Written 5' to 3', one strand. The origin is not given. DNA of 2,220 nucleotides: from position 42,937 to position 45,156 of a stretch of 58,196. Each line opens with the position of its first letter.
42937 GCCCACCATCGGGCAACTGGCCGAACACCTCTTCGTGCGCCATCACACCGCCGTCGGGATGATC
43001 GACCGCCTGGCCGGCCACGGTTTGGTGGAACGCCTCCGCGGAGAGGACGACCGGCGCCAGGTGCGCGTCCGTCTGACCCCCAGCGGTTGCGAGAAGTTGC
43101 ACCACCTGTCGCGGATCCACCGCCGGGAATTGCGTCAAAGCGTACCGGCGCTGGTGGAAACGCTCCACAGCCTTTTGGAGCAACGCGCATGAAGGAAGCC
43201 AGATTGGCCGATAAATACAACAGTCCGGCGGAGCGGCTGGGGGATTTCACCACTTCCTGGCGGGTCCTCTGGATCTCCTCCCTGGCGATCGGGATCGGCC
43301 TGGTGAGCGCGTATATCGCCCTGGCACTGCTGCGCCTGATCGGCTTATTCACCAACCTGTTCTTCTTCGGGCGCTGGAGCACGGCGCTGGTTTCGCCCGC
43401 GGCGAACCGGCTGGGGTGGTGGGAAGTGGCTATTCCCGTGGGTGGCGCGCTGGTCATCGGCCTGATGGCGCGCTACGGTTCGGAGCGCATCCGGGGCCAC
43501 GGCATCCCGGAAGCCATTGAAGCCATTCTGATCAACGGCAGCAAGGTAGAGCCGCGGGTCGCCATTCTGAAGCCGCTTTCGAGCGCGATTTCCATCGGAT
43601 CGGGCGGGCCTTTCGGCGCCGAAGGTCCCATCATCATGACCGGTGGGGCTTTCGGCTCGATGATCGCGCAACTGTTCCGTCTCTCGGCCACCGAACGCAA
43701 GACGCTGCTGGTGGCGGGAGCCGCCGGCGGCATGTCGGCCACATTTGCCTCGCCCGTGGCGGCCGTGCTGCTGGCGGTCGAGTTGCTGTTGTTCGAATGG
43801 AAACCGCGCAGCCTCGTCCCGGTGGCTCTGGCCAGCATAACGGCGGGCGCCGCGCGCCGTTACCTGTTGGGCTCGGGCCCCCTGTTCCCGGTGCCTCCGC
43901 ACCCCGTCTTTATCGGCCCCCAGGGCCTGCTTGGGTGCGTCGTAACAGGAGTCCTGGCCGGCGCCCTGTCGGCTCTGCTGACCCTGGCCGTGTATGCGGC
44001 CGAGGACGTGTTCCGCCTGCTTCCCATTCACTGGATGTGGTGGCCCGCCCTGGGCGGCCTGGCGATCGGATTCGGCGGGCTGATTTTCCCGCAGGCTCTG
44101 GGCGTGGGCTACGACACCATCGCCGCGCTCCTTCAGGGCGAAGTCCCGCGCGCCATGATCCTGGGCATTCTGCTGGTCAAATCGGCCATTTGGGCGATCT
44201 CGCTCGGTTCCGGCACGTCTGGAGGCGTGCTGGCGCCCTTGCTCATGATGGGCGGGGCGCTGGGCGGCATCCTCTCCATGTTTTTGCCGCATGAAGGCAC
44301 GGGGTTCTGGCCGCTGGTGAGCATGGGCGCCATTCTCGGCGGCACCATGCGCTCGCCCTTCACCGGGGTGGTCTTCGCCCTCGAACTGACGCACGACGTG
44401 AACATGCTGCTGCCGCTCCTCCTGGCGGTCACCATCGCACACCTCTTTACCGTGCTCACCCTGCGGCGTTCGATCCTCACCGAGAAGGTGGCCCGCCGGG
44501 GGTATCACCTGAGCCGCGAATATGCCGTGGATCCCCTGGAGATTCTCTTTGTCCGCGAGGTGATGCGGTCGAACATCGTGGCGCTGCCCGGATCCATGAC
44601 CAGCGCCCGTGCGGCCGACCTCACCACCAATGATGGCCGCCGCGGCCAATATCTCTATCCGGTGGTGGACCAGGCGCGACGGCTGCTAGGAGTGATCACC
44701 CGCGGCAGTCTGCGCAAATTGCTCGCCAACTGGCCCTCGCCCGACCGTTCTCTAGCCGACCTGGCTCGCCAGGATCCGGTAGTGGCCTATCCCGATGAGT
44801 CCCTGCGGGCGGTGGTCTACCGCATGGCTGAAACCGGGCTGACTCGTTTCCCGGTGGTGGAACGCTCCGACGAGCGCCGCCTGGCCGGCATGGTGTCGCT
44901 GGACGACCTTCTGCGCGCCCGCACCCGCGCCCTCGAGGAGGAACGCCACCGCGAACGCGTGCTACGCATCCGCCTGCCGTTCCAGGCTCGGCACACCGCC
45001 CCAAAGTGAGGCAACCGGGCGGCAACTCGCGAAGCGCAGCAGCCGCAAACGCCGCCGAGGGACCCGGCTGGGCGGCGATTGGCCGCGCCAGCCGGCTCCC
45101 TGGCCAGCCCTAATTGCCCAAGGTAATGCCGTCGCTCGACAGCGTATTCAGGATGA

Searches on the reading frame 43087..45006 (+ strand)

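Call 60: search_protein_families(library=pfam, proteins=[window:43087-45006:+], max_evalue=0.00001)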
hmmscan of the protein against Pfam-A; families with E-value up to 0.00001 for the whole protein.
window:43087-45006:+ (640 aa): 2 families
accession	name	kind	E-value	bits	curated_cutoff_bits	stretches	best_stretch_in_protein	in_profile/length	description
PF00654.25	Voltage_CLC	-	1.1e-77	262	24.8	1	120-454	1-344/346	Voltage gated chloride channel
PF00571.33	CBS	-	1.2e-20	74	24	2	557-612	2-55/57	CBS domain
